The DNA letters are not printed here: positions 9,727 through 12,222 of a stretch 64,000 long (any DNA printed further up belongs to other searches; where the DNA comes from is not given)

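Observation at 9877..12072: Single-polypeptide fusion of a polyprenyl-phosphate-sugar synthase-like GT2 and an ArnT/PMT-like GT-C transferase.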

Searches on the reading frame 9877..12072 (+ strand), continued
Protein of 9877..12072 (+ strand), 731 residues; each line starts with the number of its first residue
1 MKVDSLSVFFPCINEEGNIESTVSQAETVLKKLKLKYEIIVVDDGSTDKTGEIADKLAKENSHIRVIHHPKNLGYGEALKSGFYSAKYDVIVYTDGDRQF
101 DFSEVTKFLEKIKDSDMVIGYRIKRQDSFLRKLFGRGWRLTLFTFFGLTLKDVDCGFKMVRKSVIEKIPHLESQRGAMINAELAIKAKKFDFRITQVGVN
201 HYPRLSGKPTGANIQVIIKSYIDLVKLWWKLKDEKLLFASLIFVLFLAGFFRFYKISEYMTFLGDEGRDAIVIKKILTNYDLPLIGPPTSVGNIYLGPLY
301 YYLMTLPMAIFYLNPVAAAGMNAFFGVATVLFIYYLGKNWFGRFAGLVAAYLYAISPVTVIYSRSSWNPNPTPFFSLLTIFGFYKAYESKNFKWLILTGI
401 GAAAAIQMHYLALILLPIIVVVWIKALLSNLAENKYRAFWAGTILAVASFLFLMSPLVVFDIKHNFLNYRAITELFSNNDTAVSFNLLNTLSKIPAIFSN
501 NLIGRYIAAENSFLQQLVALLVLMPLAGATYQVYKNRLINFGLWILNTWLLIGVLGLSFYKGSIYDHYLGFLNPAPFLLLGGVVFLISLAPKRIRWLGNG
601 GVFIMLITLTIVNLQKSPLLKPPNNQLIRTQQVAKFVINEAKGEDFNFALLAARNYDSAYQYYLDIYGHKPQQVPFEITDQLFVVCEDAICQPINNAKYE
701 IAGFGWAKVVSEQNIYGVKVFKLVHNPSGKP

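Call 51: find_encoding_contigs(protein=P0001, flank=1000, max_places=4)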
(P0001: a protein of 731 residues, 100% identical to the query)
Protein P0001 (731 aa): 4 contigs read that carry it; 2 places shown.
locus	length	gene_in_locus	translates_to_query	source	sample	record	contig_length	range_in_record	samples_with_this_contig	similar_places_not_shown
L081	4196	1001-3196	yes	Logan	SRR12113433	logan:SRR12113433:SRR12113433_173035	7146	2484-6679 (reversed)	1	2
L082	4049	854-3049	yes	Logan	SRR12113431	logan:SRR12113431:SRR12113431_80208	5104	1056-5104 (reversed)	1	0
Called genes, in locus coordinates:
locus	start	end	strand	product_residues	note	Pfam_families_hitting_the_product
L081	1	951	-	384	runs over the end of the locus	-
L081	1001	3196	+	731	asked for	PF00535:Glycos_transf_2, PF10111:Glyco_tranf_2_2 (weak), PF02366:PMT (weak), PF13231:PMT_2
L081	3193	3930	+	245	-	PF00535:Glycos_transf_2, PF10111:Glyco_tranf_2_2, PF13641:Glyco_tranf_2_3 (faint)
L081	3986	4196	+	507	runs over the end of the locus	PF13231:PMT_2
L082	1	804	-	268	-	?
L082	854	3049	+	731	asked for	PF00535:Glycos_transf_2, PF10111:Glyco_tranf_2_2 (weak), PF02366:PMT (weak), PF13231:PMT_2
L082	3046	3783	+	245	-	PF00535:Glycos_transf_2, PF10111:Glyco_tranf_2_2, PF13641:Glyco_tranf_2_3 (faint)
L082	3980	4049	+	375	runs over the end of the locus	?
